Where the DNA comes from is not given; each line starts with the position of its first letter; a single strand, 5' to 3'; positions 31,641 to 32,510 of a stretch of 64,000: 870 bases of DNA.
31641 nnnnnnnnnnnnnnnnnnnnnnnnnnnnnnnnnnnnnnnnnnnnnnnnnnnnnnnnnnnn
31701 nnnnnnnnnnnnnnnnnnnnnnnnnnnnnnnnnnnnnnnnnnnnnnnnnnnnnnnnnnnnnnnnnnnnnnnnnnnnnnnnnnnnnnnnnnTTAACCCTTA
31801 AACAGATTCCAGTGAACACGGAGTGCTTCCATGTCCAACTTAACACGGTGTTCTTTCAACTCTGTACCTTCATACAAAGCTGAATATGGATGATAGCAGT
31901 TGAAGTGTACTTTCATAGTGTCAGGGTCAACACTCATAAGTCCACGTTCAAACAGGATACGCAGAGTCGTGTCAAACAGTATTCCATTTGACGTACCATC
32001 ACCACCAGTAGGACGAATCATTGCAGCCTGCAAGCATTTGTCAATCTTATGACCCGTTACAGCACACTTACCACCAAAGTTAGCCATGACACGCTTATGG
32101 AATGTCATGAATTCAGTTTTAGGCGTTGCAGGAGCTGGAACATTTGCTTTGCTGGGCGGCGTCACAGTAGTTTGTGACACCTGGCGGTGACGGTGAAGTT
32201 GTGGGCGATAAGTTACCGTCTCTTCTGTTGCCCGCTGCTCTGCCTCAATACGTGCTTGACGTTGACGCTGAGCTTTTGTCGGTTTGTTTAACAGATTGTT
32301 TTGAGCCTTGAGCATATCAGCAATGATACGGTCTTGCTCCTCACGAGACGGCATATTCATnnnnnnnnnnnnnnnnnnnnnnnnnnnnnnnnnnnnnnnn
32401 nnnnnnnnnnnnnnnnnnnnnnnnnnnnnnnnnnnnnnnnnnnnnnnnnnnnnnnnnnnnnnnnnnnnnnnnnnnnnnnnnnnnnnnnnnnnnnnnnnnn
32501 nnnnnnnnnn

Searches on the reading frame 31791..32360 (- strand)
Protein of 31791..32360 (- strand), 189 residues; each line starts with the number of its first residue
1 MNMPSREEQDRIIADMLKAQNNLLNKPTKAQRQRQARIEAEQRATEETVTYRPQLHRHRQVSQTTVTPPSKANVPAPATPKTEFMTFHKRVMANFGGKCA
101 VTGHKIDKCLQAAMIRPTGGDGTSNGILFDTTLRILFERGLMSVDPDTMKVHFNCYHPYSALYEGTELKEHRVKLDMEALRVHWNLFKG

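Call 42: search_protein_families(library=pfam, proteins=[window:31791-32360:-], max_evalue=0.01)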
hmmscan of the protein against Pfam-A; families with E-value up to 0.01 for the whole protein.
window:31791-32360:- (189 aa): 1 family
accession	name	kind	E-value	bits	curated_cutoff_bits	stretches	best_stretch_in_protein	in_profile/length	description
PF13391.12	HNH_2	-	0.0014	18.8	21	1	99-145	1-66/66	HNH endonuclease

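Call 71: search_protein_families(library=phrogs, proteins=[window:31791-32360:-], max_evalue=0.001)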
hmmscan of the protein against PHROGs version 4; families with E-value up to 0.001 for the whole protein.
window:31791-32360:- (189 aa): 3 families
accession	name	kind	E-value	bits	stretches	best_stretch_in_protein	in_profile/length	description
phrog_23050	-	unknown function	3.1e-103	346.9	1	1-189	183-383/383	-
phrog_20585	-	unknown function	2.3e-25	90.2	1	83-187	222-328/337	-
phrog_21425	-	unknown function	7.9e-06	26.5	1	96-188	216-312/319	-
